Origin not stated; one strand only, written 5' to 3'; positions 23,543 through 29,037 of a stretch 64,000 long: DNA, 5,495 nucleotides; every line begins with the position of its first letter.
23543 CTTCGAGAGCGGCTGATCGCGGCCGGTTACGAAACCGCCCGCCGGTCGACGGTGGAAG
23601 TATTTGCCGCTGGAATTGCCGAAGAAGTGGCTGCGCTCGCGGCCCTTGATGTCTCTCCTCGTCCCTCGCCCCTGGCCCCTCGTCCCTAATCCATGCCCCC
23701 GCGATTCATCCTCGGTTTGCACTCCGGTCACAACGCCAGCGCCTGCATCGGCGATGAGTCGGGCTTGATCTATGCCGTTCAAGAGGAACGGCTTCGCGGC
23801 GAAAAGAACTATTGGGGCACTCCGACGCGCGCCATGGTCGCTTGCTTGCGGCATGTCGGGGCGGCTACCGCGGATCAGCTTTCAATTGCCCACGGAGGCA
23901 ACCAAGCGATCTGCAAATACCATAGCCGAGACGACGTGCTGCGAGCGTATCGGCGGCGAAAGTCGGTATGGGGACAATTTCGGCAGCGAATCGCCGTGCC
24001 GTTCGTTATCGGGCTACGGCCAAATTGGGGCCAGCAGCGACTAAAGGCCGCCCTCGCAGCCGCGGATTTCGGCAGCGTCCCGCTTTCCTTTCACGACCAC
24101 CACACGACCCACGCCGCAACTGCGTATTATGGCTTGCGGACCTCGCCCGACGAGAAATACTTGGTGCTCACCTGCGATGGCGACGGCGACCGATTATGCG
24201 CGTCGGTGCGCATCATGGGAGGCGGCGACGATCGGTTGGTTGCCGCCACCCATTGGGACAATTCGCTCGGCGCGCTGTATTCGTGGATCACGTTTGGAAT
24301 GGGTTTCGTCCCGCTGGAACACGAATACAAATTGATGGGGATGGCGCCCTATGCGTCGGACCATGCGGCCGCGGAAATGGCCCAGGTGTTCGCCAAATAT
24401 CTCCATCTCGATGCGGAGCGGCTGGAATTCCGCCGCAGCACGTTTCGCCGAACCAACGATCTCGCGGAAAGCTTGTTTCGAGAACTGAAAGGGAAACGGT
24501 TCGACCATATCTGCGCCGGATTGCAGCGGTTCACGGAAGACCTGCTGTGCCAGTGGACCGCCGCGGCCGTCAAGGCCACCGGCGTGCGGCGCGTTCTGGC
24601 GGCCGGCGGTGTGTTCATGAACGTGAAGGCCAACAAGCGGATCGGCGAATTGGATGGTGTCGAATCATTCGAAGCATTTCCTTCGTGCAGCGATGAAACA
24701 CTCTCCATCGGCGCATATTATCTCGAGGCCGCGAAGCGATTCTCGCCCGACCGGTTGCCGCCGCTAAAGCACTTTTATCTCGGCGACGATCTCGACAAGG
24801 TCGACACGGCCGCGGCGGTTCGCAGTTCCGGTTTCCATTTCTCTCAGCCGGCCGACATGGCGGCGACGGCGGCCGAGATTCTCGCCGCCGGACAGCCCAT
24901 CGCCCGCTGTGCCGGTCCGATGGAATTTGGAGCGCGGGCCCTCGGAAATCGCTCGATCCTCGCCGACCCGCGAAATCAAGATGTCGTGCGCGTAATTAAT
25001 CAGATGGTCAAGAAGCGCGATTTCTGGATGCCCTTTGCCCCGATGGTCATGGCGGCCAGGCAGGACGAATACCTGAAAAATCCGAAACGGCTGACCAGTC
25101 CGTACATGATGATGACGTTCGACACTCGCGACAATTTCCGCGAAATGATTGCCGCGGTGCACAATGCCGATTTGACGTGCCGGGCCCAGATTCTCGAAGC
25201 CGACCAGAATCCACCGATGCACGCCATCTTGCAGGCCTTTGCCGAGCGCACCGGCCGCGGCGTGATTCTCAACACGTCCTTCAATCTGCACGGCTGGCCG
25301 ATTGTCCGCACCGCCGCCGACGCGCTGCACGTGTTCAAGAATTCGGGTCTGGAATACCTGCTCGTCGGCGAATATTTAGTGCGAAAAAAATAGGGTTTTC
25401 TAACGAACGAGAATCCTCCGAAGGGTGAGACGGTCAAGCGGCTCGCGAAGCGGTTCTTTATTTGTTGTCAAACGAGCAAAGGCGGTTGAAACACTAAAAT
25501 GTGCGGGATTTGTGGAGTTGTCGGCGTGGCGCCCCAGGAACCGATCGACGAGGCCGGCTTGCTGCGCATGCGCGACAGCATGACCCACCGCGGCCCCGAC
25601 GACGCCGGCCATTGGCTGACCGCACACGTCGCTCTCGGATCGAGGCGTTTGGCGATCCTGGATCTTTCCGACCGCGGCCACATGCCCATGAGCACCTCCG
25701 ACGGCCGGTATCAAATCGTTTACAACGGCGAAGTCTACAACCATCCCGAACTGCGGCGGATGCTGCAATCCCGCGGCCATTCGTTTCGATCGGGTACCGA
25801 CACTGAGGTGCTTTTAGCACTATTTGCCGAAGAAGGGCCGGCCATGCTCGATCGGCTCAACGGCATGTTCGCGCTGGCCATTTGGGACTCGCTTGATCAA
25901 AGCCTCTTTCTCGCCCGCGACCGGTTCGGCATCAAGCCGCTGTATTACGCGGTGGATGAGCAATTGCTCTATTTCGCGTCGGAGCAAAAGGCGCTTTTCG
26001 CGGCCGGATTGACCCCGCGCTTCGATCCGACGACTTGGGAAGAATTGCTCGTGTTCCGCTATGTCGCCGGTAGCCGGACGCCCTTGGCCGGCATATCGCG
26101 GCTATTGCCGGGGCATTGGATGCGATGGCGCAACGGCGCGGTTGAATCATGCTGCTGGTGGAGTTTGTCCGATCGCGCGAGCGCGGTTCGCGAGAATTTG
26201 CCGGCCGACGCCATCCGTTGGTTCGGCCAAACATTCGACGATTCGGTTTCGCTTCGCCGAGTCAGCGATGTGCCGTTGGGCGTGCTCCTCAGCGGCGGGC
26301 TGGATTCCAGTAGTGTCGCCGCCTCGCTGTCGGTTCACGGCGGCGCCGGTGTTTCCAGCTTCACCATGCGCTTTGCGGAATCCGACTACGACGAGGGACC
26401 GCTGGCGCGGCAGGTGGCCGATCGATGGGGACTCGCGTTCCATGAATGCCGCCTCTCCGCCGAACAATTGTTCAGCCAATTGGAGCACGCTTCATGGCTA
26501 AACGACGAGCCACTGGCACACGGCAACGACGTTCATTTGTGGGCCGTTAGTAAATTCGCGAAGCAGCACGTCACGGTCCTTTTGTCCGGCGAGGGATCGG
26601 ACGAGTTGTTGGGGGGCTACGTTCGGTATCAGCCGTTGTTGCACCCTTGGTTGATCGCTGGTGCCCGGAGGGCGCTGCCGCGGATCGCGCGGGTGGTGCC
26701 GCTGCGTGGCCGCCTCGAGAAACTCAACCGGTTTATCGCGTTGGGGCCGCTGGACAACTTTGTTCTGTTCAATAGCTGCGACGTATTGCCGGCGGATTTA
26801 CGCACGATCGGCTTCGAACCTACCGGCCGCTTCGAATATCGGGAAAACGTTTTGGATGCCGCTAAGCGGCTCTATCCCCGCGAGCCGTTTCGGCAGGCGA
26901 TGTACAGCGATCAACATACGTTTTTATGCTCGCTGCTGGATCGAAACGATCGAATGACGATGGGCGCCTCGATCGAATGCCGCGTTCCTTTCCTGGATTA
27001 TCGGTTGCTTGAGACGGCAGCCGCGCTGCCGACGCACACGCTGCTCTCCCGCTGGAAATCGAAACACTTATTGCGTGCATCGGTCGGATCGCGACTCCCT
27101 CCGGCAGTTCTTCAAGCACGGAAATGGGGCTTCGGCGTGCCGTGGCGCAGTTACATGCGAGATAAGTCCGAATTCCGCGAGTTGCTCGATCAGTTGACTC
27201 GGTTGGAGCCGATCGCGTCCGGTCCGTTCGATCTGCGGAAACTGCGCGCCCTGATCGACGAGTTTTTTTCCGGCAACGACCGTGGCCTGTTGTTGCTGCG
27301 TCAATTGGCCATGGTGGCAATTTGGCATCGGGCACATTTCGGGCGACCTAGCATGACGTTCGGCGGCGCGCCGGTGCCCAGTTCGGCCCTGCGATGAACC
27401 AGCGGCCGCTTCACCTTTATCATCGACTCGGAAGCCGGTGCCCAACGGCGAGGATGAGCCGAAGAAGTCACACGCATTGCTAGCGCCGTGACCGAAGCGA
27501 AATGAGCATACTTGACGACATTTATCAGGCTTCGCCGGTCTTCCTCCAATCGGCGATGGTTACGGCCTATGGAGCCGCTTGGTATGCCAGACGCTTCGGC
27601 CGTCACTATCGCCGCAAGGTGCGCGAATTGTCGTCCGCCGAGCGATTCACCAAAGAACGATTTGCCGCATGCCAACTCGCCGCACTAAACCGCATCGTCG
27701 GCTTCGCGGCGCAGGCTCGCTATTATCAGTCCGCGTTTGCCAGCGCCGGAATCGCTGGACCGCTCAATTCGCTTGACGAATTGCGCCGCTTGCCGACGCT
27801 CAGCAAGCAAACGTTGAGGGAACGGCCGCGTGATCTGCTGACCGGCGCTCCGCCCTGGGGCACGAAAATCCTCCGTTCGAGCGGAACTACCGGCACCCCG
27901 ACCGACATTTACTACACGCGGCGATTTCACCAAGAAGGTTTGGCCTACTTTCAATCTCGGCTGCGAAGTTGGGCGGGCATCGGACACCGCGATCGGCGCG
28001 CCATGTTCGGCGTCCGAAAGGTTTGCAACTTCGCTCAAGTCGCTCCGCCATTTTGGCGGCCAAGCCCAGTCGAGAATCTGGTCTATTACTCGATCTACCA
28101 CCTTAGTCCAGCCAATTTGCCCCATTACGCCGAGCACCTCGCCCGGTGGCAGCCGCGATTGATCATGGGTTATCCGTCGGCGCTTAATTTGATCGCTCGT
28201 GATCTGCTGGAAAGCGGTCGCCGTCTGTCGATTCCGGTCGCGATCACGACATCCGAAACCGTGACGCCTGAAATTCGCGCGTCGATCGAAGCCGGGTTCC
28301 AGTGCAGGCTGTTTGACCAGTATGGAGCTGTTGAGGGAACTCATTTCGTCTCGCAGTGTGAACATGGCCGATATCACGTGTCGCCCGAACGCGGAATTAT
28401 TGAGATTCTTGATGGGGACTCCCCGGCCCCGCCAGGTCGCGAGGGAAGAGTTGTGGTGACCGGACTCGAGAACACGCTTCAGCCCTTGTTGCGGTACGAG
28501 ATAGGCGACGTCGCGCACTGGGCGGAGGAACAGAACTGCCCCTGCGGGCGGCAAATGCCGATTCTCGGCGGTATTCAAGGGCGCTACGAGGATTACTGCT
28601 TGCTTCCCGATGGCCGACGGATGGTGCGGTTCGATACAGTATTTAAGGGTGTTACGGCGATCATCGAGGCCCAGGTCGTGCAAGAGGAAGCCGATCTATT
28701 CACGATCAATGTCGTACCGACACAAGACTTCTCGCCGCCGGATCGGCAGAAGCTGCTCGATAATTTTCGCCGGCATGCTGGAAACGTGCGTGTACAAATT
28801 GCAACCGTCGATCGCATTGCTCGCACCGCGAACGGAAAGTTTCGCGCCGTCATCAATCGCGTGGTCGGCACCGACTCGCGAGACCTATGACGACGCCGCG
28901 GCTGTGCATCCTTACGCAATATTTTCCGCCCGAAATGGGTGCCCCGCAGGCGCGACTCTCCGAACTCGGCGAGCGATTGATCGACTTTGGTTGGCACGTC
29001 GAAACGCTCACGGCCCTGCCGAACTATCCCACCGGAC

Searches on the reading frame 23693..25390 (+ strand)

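Call 7: search_protein_families(library=pfam, proteins=[window:23693-25390:+], max_evalue=0.001)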
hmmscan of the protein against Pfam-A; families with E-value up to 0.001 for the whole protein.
window:23693-25390:+ (566 aa): 3 families
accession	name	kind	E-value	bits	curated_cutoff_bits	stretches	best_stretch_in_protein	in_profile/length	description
PF16861.10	Carbam_trans_C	-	8.6e-59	198.3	27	1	394-565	1-170/170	Carbamoyltransferase C-terminus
PF02543.21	Carbam_trans_N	-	1.1e-26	94.5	24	1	6-341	2-344/346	Carbamoyltransferase N-terminus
PF22521.2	HypF_C_2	-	0.00087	19.6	27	0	225-318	119-214/241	Carbamoyltransferase, Kae1-like Domain, second subdomain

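Call 68: search_protein_families(library=ncbifam, proteins=[window:23693-25390:+], max_evalue=0.00001)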
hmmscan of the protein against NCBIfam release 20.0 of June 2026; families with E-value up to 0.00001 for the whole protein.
window:23693-25390:+ (566 aa): 1 family
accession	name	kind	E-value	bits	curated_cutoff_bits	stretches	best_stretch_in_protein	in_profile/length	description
NF041651.1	nodul_NodU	equivalog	3.4e-27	95.4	1000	1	247-544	247-536/556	nodulation protein NodU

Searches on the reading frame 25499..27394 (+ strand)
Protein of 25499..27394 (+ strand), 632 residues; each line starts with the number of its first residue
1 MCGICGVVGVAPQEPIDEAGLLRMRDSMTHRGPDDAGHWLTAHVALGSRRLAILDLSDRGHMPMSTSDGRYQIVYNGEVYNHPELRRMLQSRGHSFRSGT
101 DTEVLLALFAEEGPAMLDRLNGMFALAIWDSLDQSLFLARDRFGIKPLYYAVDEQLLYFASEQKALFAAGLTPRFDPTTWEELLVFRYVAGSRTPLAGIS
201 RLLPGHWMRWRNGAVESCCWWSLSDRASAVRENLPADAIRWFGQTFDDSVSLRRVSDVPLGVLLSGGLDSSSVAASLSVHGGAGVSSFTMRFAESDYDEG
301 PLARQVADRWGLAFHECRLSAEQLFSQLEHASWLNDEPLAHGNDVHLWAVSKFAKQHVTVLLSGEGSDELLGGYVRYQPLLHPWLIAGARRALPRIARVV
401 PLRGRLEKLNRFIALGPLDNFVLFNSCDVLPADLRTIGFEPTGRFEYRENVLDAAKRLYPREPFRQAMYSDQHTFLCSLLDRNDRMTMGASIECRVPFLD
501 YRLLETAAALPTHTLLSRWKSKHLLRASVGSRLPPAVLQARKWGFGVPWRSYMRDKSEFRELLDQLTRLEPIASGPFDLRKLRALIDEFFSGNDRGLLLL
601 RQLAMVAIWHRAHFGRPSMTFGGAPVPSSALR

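Call 7: search_protein_families(library=pfam, proteins=[window:25499-27394:+], max_evalue=0.001)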
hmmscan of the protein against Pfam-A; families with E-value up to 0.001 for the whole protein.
window:25499-27394:+ (632 aa): 3 families
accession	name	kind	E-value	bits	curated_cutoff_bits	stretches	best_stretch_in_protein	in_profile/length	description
PF00733.27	Asn_synthase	-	1.5e-72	245.7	21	1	244-611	4-354/354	Asparagine synthase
PF13522.11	GATase_6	-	9.5e-46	155.5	27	1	33-162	1-130/130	Glutamine amidotransferase domain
PF13537.11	GATase_7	-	1e-44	151.9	25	1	49-167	2-122/123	Glutamine amidotransferase domain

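Call 38: search_protein_families(library=ncbifam, proteins=[window:25499-27394:+], max_evalue=0.01)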
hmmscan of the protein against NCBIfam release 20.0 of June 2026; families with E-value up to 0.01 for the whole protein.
window:25499-27394:+ (632 aa): 9 families
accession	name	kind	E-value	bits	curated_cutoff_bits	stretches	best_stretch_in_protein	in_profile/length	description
TIGR01536.1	asn_synth_AEB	equivalog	1e-126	424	267.1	1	2-545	1-517/517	asparagine synthase (glutamine-hydrolyzing)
TIGR03108.1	eps_aminotran_1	hypoth_equivalog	9.6e-117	391.2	816.9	1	1-603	1-618/628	XrtA/PEP-CTERM system amidotransferase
TIGR03104.1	trio_amidotrans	equivalog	4.7e-98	328.9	570.1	2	1-380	1-386/589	N-acetylglutaminylglutamine amidotransferase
NF006949.0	PRK09431.1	equivalog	1.7e-77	261.2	499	3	1-168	1-167/554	asparagine synthase B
NF033535.1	lass_lactam_cya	exception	1.8e-61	208.5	525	2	1-371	1-376/668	lasso peptide isopeptide bond-forming cyclase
NF033561.1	macrolact_Ik_Al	subfamily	1.9e-16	59.8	300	2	133-371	90-331/561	albusnodin/ikarugamycin family macrolactam cyclase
NF001484.0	PRK00331.1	subfamily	1.2e-13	50.3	381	1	63-168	87-200/601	isomerizing glutamine--fructose-6-phosphate transaminase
TIGR01134.1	purF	equivalog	2.4e-12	46.9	350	1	66-167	91-200/432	amidophosphoribosyltransferase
TIGR01135.1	glmS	equivalog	2.3e-11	42.9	418.05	1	63-168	86-199/607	glutamine--fructose-6-phosphate transaminase (isomerizing)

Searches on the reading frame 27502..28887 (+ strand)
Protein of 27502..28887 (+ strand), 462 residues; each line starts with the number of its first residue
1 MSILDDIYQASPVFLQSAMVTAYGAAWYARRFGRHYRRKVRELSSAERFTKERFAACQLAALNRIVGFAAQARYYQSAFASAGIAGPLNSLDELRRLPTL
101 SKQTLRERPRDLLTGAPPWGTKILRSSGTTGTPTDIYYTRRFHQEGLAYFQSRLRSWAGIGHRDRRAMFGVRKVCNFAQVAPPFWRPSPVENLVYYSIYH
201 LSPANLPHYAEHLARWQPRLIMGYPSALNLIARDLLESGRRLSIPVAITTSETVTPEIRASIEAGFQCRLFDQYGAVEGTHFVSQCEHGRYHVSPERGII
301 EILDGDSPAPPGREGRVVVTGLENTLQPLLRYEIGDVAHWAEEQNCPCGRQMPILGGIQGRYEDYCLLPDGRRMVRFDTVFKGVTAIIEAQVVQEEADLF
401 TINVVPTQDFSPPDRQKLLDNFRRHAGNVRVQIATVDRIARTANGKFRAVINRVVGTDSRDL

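Call 7: search_protein_families(library=pfam, proteins=[window:27502-28887:+], max_evalue=0.001)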
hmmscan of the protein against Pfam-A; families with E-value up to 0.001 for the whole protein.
window:27502-28887:+ (462 aa): 1 family
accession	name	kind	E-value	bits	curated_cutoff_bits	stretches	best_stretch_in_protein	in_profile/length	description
PF00501.34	AMP-binding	-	0.00014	21.2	29.9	1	207-321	245-376/384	AMP-binding enzyme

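Call 38: search_protein_families(library=ncbifam, proteins=[window:27502-28887:+], max_evalue=0.01)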
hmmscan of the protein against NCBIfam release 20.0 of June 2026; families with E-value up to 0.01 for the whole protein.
window:27502-28887:+ (462 aa): 8 families
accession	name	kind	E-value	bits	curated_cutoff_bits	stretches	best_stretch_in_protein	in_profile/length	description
NF045666.1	DVU1553_fam_AMP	equivalog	6.5e-37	127.3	300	1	40-361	13-330/331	DVU_1553 family AMP-dependent CoA ligase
NF053551.1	FlxY_rubin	equivalog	7.2e-22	77.7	520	2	247-364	207-325/424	flexirubin biosynthesis putative acyl-CoA ligase FlxY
NF041878.1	paak_haloarch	equivalog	8e-19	67.5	700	2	240-366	198-329/427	phenylacetate--CoA ligase PaaK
TIGR02155.1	PA_CoA_ligase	equivalog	2.2e-17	62.7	646.3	2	214-368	164-323/422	phenylacetate--CoA ligase PaaK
NF041217.1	BagE_FevW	exception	3.2e-12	46.1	800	1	251-361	201-310/424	bagremycin/ferroverdin synthetase BagE/FevW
TIGR02304.1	aden_form_hyp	equivalog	6.1e-10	38.7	251.9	1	209-402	179-373/430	F390 synthetase-related protein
TIGR03335.1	F390_ftsA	equivalog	6.1e-08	31.8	458.7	1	237-352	196-321/445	coenzyme F390 synthetase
TIGR01733.1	AA-adenyl-dom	subfamily_domain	0.0019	17.1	317.4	1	123-285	125-279/409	amino acid adenylation domain-containing protein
